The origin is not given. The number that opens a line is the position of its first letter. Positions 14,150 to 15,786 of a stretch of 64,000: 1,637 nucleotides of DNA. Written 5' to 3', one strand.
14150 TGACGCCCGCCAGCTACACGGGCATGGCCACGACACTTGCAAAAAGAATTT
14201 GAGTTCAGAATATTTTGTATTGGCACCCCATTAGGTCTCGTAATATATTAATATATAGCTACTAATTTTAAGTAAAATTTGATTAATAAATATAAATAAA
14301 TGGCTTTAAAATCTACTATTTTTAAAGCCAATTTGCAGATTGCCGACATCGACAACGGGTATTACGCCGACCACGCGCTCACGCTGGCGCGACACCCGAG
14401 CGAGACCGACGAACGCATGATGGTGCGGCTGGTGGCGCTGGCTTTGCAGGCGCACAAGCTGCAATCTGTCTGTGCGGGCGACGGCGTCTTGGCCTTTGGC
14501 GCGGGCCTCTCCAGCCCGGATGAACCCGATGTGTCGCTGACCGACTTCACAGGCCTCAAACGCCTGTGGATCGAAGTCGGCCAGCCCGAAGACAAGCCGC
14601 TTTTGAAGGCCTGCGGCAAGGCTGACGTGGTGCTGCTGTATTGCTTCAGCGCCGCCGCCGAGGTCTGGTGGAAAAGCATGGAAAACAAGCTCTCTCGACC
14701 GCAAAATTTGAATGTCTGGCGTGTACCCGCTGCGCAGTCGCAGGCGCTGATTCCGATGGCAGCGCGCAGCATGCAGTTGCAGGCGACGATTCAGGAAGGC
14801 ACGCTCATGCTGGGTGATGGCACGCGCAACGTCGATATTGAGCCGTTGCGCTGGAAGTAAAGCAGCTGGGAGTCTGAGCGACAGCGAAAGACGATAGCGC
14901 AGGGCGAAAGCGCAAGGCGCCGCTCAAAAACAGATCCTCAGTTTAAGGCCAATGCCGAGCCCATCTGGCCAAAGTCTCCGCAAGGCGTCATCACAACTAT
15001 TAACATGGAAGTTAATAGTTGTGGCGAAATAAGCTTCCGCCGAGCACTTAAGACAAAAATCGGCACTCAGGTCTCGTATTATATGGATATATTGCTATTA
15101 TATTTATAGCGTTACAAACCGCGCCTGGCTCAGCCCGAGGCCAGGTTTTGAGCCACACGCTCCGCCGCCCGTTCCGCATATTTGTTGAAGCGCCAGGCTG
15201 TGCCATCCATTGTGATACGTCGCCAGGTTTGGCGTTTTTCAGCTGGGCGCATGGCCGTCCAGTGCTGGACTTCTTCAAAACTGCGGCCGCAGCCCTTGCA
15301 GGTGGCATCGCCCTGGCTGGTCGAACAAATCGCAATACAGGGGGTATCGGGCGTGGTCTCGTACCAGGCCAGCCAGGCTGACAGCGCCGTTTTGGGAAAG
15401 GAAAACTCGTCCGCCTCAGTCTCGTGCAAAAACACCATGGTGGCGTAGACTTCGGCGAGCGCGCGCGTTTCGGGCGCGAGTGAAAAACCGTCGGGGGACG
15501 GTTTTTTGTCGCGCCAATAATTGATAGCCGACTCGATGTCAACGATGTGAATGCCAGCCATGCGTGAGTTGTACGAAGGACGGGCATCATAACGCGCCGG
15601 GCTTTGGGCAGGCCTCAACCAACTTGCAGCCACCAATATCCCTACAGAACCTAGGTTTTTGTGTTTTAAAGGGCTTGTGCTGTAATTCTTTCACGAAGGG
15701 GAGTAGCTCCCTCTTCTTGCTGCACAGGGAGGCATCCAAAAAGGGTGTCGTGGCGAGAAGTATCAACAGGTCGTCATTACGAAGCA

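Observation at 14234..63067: Family of about 42-bp AT-rich repeats (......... ... WWWGCTA ... short palindrome), seven copies, confined to 3' ends of genes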

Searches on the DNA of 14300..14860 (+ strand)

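Call 37: search_rna_families(sources=[L063, L042, L084, L049, L045, L046, L059, L070, L107, L085, L104, L120], threshold=gathering)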
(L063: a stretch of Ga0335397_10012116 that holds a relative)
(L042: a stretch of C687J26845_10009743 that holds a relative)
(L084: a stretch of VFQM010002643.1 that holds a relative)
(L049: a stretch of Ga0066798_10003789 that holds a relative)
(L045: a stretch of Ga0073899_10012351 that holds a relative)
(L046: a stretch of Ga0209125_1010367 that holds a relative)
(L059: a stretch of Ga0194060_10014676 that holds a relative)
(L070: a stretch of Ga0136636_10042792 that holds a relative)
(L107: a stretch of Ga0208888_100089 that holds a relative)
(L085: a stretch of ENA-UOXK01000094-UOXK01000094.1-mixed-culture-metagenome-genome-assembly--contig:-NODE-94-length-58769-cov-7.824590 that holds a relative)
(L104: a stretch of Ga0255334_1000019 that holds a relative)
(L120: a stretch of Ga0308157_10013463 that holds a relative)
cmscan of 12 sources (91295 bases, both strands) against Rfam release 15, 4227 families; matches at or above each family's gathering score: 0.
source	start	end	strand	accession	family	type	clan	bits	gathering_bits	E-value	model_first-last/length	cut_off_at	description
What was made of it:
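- On Any Rfam family: 0 hits in 12 loci with GC-rich copies (call 37).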

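Call 56: search_dna_similar(query=L104:5925-5998:+, collection=plasmids, mode=distant, max_evalue=0.01, max_rows=30)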
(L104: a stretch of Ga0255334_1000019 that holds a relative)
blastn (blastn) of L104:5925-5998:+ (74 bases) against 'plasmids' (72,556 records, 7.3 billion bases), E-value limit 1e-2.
Records with a match: 87; places in all: 98; records where one place covers at least 80% of the query: 2.
Best place of each record, by identity: 90-95% 1; 80-90% 85; 60-80% 1.
By first word of the organism name: Klebsiella 29; Salmonella 16; Escherichia 12; Enterobacter 6; Serratia 4; Acinetobacter 3; Raoultella 3; Citrobacter 2; uncultured 2; Providencia 2; and 7 more.
By predicted mobility (MOB-suite, as given by PLSDB): conjugative 67; mobilizable 14; non-mobilizable 6.
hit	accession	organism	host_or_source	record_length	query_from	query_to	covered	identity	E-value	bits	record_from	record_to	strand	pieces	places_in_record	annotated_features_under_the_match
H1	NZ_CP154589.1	Citrobacter freundii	Homo sapiens,rectal swab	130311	7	68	84%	85.5%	9e-11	73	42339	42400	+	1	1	none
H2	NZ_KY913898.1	Klebsiella oxytoca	-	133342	7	62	76%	87.5%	4e-9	67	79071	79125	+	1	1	DUF1010 domain-containing protein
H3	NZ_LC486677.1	Serratia marcescens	-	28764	7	68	84%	79.0%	2e-5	55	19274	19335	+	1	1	DUF1010 domain-containing protein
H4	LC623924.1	uncultured bacterium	-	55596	7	62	76%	85.7%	5e-8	63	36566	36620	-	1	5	none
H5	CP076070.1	Vibrio anguillarum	diseased fish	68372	7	57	69%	90.2%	3e-10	71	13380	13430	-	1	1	DUF1010 domain-containing protein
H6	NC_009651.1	Klebsiella pneumoniae subsp. pneumoniae MGH 78578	-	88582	7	61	74%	83.6%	7e-6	56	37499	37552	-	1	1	DUF1010 domain-containing protein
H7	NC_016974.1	Providencia stuartii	blood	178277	7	61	74%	83.6%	7e-6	56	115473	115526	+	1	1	DUF1010 domain-containing protein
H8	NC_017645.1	Escherichia coli UMNK88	porcine,porcine neonatal diarrhea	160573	7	61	74%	83.6%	7e-6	56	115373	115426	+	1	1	DUF1010 domain-containing protein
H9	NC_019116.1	Salmonella enterica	-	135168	7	61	74%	83.6%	7e-6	56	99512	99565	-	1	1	DUF1010 domain-containing protein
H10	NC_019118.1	Salmonella enterica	-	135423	7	61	74%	83.6%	7e-6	56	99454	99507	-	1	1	DUF1010 domain-containing protein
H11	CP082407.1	Salmonella enterica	animal-swine-sow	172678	7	61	74%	83.6%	7e-6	56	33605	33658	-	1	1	DUF1010 domain-containing protein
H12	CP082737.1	Salmonella enterica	Chicken legs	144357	7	61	74%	83.6%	7e-6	56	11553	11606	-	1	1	DUF1010 domain-containing protein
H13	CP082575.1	Salmonella enterica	ground turkey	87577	7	61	74%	83.6%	7e-6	56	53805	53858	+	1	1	DUF1010 domain-containing protein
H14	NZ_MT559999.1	Klebsiella pneumoniae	-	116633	7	61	74%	83.6%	7e-6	56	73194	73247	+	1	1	DUF1010 domain-containing protein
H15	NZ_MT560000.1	Klebsiella pneumoniae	-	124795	7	61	74%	83.6%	7e-6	56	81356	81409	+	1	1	DUF1010 domain-containing protein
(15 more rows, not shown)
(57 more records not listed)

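Call 57: get_annotated_region(hit=H6, flank=4000)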
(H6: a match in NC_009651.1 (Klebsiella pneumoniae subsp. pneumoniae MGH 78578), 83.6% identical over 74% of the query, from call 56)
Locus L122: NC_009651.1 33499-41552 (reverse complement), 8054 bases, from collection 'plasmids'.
description: Klebsiella pneumoniae subsp. pneumoniae MGH 78578 plasmid pKPN5, complete sequence
organism: Klebsiella pneumoniae subsp. pneumoniae MGH 78578 (NCBI taxid 272620)
taxonomy: Bacteria; Pseudomonadota; Gammaproteobacteria; Enterobacterales; Enterobacteriaceae; Klebsiella; Klebsiella pneumoniae; Klebsiella pneumoniae subsp. pneumoniae MGH 78578
host: -; source: -; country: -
typing (MOB-suite, as given by PLSDB): non-mobilizable; replicon IncR
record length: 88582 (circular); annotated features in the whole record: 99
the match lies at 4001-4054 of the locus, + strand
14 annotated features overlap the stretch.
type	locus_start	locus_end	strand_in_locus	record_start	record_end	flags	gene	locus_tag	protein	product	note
CDS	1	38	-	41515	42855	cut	-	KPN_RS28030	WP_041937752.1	hypothetical protein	-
CDS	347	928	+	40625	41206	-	-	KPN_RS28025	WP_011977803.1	hypothetical protein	-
CDS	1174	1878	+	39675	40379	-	-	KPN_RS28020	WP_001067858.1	IS6-like element IS26 family transposase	GO:0006313 - DNA transposition [Evidence IEA]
CDS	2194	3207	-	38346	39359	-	intI1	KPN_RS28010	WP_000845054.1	class 1 integron integrase IntI1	-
CDS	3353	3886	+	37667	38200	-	aadB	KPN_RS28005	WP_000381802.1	aminoglycoside nucleotidyltransferase ANT(2'')-Ia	-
predicted_resistance_gene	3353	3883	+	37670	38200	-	ant(2'')-Ia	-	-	aminoglycoside nucleotidyltransferase ANT(2'')-Ia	predicted by amrfinderplus; class AMINOGLYCOSIDE; identity 100.0%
CDS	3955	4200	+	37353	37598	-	-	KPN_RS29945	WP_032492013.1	DUF1010 domain-containing protein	-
CDS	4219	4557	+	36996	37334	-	-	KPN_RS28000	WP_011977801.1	YciI family protein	-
CDS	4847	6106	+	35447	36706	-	-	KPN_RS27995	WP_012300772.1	chloramphenicol efflux MFS transporter CmlA5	-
predicted_resistance_gene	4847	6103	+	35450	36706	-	cmlA5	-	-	chloramphenicol efflux MFS transporter CmlA5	predicted by amrfinderplus; class PHENICOL; identity 100.0%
CDS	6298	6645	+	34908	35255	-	-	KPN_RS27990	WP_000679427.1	quaternary ammonium compound efflux SMR transporter QacE delta 1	-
predicted_resistance_gene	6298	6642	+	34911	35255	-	qacEdelta1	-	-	quaternary ammonium compound efflux SMR transporter QacE delta 1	predicted by amrfinderplus; class QUATERNARY AMMONIUM; identity 100.0%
predicted_resistance_gene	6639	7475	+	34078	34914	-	sul1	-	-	sulfonamide-resistant dihydropteroate synthase Sul1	predicted by amrfinderplus; class SULFONAMIDE; identity 100.0%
CDS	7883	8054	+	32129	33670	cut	-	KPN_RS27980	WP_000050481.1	IS91-like element ISCR1 family transposase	GO:0006313 - DNA transposition [Evidence IEA]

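Call 58: get_annotated_region(hit=H2, flank=3000)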
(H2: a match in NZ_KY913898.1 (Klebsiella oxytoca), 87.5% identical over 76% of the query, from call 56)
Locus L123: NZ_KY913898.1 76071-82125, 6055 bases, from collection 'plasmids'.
description: Klebsiella oxytoca strain pKOX3 plasmid p2-OXA, complete sequence
organism: Klebsiella oxytoca (NCBI taxid 571)
taxonomy: Bacteria; Pseudomonadota; Gammaproteobacteria; Enterobacterales; Enterobacteriaceae; Klebsiella; Klebsiella oxytoca
host: -; source: -; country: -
typing (MOB-suite, as given by PLSDB): mobilizable; replicon IncFIA,IncFII; relaxase MOBF,MOBF
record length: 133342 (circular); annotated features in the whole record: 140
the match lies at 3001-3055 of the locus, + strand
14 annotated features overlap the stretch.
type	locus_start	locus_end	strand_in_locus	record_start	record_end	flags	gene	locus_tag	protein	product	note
CDS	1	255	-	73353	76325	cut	-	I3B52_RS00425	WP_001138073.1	Tn3 family transposase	-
CDS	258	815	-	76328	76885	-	-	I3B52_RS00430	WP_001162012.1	recombinase family protein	GO:0006310 - DNA recombination [Evidence IEA]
CDS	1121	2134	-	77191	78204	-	intI1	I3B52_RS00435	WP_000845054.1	class 1 integron integrase IntI1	-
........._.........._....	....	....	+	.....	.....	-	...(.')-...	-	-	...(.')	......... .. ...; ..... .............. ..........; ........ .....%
CDS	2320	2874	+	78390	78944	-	-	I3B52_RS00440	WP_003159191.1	aminoglycoside N-acetyltransferase AAC(6')-Ib4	-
predicted_resistance_gene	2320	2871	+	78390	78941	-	aac(6')-Ib4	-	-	aminoglycoside N-acetyltransferase AAC(6')-Ib4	predicted by amrfinderplus; class AMINOGLYCOSIDE; identity 100.0%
CDS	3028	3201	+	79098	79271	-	-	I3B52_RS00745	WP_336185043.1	DUF1010 domain-containing protein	-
CDS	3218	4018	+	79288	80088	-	-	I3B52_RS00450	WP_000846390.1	oxacillin-hydrolyzing class D beta-lactamase OXA-10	-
predicted_resistance_gene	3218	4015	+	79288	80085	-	blaOXA-10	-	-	oxacillin-hydrolyzing class D beta-lactamase OXA-10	predicted by amrfinderplus; class BETA-LACTAM; identity 100.0%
predicted_resistance_gene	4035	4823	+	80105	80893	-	aadA1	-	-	ANT(3'')-Ia family aminoglycoside nucleotidyltransferase AadA1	predicted by amrfinderplus; class AMINOGLYCOSIDE; identity 100.0%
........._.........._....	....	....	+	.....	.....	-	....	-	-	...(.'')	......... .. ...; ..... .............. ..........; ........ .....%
CDS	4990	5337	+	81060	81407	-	-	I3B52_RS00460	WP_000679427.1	quaternary ammonium compound efflux SMR transporter QacE delta 1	-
predicted_resistance_gene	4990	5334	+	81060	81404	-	qacEdelta1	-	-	quaternary ammonium compound efflux SMR transporter QacE delta 1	predicted by amrfinderplus; class QUATERNARY AMMONIUM; identity 100.0%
predicted_resistance_gene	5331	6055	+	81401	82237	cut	sul1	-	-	sulfonamide-resistant dihydropteroate synthase Sul1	predicted by amrfinderplus; class SULFONAMIDE; identity 100.0%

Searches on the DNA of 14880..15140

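Call 25: search_rna_families(source=window, start=14880, end=15140, threshold=evalue, max_evalue=10)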
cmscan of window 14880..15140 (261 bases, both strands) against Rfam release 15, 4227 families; matches with E-value up to 10: 2.
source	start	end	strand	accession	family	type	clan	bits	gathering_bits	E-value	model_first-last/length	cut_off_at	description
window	15024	15102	-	RF02764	Ysr190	Gene; sRNA;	-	15.6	66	6.8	1-102/102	no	Yersinia sRNA 190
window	14935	14954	-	RF03157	L31-Gammaproteobacteria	Cis-reg; leader;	CL00118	10.7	33.2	8.8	1-53/53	no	L31-Gammaproteobacteria ribosomal protein leader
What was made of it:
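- On Any Rfam family: Only noise at E about 7-9 around copy B (call 25).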

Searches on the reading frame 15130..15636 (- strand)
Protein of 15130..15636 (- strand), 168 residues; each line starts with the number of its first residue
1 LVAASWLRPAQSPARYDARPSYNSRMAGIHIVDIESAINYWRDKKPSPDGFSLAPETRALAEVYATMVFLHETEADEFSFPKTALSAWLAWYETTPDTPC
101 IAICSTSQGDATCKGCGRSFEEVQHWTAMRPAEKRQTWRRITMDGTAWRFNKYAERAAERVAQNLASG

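Call 8: search_protein_families(library=ncbifam, proteins=[window:15130-15636:-], max_evalue=0.00001)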
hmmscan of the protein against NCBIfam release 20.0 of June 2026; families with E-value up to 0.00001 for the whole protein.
window:15130-15636:- (168 aa): 0 families

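Call 91: search_protein_families(library=pfam, proteins=[window:15130-15636:-], max_evalue=0.00001)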
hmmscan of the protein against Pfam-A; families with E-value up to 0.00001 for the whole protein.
window:15130-15636:- (168 aa): 2 families
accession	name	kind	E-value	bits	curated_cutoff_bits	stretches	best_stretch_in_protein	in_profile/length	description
PF12512.13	DUF3717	-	6.9e-28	96.7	25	1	28-92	2-67/68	Protein of unknown function (DUF3717)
PF06945.18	DUF1289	-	4.5e-15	55.7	27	1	98-142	1-44/47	Protein of unknown function (DUF1289)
